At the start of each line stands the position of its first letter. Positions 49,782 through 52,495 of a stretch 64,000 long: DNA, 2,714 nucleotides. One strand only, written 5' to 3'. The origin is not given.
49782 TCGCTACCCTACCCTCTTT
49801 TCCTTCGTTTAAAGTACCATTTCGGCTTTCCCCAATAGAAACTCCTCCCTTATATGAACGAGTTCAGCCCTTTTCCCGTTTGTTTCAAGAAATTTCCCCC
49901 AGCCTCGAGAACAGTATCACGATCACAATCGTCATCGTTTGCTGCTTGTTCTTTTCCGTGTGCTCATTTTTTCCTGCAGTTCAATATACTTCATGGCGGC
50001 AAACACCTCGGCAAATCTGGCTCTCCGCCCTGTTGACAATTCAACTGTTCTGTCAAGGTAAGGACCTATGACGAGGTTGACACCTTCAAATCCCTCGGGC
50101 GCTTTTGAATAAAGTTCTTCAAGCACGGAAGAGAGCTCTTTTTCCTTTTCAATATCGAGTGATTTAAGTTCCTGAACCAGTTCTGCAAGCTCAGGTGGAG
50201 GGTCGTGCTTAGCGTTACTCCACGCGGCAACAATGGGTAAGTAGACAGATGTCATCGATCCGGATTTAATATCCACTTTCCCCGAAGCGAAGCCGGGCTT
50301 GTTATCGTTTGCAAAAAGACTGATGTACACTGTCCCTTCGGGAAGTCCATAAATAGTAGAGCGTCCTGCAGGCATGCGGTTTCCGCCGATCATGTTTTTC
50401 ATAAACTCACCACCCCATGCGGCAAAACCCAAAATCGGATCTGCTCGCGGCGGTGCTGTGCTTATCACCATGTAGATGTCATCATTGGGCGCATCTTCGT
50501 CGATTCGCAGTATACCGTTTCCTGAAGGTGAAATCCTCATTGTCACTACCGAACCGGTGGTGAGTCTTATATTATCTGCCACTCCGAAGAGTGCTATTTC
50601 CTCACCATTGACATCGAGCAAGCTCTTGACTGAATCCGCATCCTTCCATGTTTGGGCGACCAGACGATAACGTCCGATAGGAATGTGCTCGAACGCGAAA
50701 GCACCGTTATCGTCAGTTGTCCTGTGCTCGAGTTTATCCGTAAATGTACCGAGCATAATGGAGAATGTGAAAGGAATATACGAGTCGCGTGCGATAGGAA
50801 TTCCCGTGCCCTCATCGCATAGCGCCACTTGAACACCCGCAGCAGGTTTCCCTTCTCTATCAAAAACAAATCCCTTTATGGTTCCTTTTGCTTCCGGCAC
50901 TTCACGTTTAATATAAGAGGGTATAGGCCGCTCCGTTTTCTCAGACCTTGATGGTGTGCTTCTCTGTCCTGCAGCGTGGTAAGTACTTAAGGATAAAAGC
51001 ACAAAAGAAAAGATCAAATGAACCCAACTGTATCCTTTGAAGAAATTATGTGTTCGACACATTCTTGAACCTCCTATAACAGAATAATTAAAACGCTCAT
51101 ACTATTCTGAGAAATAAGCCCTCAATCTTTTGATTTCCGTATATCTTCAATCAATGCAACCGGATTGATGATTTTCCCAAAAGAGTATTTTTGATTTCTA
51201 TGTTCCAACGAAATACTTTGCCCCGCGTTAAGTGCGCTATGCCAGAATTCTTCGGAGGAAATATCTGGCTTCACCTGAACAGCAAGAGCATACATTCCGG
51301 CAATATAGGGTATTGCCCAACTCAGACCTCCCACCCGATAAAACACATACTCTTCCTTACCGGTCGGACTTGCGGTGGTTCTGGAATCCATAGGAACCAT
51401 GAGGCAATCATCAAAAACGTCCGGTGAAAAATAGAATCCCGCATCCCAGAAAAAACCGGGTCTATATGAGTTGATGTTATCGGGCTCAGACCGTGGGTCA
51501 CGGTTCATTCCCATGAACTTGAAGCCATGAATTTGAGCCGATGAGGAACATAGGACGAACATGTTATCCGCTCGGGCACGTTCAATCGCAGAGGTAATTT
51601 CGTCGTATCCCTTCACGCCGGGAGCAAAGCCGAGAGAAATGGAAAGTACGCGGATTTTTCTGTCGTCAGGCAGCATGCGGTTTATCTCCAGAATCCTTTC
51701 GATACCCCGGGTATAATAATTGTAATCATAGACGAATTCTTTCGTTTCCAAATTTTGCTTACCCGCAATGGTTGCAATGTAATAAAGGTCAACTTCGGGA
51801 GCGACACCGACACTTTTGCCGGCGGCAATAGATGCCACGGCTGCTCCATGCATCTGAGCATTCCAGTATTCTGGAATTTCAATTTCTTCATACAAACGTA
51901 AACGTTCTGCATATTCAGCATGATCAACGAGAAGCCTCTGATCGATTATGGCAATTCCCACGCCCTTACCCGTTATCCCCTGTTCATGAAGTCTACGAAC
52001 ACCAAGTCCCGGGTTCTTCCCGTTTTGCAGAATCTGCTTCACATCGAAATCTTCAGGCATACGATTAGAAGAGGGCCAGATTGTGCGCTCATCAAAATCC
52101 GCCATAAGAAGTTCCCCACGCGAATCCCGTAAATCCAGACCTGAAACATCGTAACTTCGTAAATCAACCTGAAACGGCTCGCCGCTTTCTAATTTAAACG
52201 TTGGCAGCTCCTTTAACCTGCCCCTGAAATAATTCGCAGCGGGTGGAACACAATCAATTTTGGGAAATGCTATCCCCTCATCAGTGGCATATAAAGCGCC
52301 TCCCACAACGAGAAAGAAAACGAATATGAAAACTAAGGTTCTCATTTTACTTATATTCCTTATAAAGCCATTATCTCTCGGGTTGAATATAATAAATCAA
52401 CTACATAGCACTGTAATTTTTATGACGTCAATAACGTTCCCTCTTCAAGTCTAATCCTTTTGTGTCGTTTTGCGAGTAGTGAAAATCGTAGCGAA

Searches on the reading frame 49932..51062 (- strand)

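Call 57: search_protein_families(library=pfam, proteins=[window:49932-51062:-], max_evalue=0.00001)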
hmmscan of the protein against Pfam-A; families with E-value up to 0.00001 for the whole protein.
window:49932-51062:- (376 aa): 1 family
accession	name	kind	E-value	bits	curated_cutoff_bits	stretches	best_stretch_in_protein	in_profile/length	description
PF13620.12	CarboxypepD_reg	-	1.1e-07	32.5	32.3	1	61-137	1-55/82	Carboxypeptidase regulatory-like domain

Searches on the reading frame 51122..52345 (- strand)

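Call 57: search_protein_families(library=pfam, proteins=[window:51122-52345:-], max_evalue=0.00001)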
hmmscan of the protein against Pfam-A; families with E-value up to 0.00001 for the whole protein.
window:51122-52345:- (407 aa): 1 family
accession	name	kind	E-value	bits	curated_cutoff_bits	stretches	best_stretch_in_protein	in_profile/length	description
PF00082.27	Peptidase_S8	-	5.5e-10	39.5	21.8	1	126-268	1-151/288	Subtilase family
